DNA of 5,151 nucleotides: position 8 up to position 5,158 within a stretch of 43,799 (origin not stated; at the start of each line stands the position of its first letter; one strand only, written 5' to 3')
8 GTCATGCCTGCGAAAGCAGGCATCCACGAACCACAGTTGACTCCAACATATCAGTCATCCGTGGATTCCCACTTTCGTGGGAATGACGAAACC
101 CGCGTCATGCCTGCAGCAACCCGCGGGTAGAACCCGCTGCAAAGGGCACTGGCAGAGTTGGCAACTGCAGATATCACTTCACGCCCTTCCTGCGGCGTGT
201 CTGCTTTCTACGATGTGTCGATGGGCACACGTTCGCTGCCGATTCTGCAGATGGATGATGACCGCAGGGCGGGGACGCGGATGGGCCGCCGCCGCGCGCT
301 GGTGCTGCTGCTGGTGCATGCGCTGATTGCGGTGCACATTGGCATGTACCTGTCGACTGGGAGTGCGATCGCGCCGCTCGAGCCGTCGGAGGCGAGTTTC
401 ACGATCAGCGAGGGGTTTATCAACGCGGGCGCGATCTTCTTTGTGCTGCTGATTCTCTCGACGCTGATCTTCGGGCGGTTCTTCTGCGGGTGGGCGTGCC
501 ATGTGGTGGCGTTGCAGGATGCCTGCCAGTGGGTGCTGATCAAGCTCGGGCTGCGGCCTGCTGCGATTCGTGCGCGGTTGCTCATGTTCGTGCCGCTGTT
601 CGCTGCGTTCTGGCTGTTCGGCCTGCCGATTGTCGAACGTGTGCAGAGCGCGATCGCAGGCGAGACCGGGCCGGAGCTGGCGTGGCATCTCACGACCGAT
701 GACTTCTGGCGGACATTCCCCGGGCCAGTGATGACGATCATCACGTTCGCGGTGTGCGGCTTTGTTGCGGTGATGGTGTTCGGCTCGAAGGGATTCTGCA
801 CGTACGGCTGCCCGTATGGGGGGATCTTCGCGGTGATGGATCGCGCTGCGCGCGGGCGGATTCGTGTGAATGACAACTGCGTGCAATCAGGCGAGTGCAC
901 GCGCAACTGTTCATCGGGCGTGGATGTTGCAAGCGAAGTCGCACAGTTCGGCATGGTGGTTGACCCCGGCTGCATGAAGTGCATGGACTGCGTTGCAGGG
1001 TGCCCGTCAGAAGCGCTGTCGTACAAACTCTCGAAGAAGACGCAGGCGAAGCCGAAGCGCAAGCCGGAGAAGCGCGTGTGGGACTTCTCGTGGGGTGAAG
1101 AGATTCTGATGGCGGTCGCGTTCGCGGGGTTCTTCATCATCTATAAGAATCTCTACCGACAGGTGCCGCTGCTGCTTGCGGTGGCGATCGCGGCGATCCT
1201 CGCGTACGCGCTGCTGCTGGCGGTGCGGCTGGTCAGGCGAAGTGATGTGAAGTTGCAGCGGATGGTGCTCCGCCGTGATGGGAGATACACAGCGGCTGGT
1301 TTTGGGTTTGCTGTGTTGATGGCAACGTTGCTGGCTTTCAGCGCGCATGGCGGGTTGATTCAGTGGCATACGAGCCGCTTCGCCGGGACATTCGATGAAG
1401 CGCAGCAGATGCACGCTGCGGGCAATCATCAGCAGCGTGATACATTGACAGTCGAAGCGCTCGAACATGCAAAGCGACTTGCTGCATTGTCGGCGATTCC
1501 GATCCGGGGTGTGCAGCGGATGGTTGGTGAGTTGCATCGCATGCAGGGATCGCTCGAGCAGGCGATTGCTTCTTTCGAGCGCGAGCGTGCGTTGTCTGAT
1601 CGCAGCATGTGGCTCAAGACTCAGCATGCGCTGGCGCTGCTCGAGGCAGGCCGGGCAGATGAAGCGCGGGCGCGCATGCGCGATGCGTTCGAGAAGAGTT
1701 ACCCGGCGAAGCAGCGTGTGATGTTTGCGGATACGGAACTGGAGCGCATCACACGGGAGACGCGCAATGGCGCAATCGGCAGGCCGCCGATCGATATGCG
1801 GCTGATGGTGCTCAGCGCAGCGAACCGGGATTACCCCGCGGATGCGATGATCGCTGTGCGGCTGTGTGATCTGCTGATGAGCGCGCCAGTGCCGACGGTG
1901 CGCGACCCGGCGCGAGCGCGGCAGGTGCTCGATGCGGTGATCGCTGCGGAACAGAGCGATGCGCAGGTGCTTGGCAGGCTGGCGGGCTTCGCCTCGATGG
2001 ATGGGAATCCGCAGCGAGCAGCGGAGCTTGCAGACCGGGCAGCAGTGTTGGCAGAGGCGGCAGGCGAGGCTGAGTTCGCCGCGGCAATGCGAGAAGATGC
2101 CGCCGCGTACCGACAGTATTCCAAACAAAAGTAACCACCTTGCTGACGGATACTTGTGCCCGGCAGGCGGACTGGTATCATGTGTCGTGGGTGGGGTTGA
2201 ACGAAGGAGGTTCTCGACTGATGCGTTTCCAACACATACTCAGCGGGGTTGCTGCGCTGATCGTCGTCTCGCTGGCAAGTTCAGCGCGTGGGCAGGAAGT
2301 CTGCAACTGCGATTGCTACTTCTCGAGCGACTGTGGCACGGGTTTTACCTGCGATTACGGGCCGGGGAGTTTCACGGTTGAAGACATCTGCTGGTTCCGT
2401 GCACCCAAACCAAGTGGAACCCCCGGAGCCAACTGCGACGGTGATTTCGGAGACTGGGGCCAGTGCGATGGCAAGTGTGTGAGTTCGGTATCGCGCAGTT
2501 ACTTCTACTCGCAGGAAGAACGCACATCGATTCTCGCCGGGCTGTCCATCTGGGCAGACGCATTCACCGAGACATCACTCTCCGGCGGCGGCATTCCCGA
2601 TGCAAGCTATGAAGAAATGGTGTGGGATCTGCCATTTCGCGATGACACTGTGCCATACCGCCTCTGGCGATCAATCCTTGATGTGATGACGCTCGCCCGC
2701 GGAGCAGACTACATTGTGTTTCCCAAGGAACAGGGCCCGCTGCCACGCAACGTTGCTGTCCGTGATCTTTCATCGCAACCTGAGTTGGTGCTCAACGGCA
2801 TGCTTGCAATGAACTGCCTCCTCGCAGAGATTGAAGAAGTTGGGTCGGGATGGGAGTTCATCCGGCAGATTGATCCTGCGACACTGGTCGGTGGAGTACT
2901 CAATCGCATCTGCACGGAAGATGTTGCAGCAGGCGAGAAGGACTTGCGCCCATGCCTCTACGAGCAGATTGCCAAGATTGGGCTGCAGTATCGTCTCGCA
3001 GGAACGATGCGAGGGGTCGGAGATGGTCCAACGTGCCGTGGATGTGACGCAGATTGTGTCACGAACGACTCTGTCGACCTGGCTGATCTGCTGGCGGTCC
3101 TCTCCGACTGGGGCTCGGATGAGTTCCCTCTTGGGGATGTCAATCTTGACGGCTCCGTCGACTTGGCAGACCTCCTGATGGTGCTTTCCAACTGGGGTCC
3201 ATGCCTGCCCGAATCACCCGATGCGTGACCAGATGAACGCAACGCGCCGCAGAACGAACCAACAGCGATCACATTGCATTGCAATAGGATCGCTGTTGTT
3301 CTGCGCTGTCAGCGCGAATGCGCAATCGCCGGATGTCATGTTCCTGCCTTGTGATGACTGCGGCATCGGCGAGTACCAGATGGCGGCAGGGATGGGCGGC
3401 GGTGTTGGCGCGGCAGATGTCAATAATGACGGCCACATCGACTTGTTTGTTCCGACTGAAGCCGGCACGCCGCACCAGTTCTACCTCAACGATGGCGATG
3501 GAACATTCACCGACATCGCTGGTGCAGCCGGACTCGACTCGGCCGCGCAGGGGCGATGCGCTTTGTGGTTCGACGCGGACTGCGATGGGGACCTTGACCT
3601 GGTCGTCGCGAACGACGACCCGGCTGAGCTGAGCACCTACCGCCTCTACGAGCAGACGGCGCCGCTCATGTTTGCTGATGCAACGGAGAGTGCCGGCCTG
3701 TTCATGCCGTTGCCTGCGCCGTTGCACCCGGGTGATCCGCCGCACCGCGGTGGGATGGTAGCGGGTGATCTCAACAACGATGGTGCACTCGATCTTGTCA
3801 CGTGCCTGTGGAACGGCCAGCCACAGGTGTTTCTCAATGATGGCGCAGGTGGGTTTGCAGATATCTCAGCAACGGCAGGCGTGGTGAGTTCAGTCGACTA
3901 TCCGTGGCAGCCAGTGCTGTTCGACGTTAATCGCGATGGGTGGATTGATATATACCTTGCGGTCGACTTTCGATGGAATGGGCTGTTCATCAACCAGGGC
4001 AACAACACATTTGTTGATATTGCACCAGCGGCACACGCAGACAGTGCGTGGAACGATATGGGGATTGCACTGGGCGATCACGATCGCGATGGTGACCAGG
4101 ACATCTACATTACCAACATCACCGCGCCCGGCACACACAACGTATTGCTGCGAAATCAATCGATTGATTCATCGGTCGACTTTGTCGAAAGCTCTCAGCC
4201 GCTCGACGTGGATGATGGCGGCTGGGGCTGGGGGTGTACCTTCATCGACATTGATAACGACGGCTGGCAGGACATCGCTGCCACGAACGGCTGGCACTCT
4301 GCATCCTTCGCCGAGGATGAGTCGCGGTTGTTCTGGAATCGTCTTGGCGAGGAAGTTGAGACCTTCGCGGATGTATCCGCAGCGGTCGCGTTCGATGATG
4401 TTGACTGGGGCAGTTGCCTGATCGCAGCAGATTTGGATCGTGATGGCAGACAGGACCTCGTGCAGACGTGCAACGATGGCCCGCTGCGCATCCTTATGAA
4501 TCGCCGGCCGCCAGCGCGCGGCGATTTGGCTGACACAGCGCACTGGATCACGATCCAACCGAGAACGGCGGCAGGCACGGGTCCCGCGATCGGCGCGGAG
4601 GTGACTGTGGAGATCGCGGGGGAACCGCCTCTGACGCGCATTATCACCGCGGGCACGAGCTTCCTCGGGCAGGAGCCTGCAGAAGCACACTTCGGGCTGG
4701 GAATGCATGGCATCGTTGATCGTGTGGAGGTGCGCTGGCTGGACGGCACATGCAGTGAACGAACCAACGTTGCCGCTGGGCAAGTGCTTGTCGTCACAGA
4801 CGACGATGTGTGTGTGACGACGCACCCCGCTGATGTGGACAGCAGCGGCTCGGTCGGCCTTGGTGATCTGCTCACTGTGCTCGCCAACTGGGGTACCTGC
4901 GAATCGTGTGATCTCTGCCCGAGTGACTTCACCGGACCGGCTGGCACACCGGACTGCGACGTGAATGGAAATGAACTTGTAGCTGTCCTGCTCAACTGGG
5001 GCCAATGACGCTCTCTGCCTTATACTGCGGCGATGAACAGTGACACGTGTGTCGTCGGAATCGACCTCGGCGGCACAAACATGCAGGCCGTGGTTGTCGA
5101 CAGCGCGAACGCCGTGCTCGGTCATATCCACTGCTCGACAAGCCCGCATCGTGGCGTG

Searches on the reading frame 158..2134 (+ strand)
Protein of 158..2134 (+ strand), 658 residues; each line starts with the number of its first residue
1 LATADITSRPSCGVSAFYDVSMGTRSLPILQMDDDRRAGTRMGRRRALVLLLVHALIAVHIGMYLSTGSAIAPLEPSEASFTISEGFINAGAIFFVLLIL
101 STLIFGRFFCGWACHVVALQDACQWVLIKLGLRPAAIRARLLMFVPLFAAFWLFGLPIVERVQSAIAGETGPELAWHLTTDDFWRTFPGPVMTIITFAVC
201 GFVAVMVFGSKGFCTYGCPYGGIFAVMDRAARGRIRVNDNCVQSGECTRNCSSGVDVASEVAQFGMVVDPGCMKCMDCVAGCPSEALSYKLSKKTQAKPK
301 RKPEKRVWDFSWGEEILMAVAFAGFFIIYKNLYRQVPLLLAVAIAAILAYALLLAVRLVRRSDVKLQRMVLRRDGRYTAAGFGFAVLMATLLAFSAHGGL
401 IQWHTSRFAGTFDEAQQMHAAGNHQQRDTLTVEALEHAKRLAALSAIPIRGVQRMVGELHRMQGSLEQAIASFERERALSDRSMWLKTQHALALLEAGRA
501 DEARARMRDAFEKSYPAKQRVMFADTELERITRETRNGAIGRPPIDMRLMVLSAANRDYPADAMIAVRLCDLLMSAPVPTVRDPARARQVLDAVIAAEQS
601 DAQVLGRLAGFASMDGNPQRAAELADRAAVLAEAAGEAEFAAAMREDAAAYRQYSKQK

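Call 27: search_protein_families(library=pfam, proteins=[window:158-2134:+], max_evalue=0.001)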
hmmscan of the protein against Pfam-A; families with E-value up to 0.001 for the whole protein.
window:158-2134:+ (658 aa): 4 families
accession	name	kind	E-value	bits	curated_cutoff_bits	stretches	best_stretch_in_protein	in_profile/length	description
PF12801.12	Fer4_5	-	1.1e-08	35.4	22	1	91-131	5-46/48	4Fe-4S binding domain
PF12838.12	Fer4_7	-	9.9e-07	29.6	27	0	272-297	2-27/52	4Fe-4S dicluster domain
PF13187.11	Fer4_9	-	2.8e-05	24.5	27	1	240-286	1-51/52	4Fe-4S dicluster domain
PF13237.11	Fer4_10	-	0.00043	20.6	25.5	1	237-283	5-53/53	4Fe-4S dicluster domain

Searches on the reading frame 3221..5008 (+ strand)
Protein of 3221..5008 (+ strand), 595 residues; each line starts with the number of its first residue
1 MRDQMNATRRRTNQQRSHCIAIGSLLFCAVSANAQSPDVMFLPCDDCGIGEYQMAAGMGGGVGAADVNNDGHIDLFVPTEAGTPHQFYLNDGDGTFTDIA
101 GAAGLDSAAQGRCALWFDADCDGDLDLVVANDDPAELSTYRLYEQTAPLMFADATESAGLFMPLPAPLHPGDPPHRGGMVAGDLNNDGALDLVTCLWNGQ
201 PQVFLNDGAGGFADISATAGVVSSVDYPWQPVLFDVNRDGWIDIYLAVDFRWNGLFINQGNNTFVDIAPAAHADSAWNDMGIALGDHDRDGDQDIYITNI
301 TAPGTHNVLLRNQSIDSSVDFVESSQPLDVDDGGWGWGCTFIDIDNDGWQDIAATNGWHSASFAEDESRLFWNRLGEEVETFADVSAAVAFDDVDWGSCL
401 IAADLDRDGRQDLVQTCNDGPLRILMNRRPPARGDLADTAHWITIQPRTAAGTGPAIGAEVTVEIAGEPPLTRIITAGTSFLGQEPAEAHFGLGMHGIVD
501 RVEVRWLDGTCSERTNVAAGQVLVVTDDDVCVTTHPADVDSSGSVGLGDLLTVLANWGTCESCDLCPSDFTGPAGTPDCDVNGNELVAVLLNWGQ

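Call 27: search_protein_families(library=pfam, proteins=[window:3221-5008:+], max_evalue=0.001)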
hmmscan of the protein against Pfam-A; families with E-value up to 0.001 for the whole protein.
window:3221-5008:+ (595 aa): 3 families
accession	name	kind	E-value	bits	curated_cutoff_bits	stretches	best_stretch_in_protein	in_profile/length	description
PF13517.12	FG-GAP_3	-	3.1e-36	124.2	26.9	4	66-129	1-61/61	FG-GAP-like repeat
PF07593.17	UnbV_ASPIC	-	5.4e-17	61.9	23.4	1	456-523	1-67/68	ASPIC and UnbV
PF01839.29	FG-GAP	-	3.9e-05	23.9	22.1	0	341-358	7-24/37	FG-GAP repeat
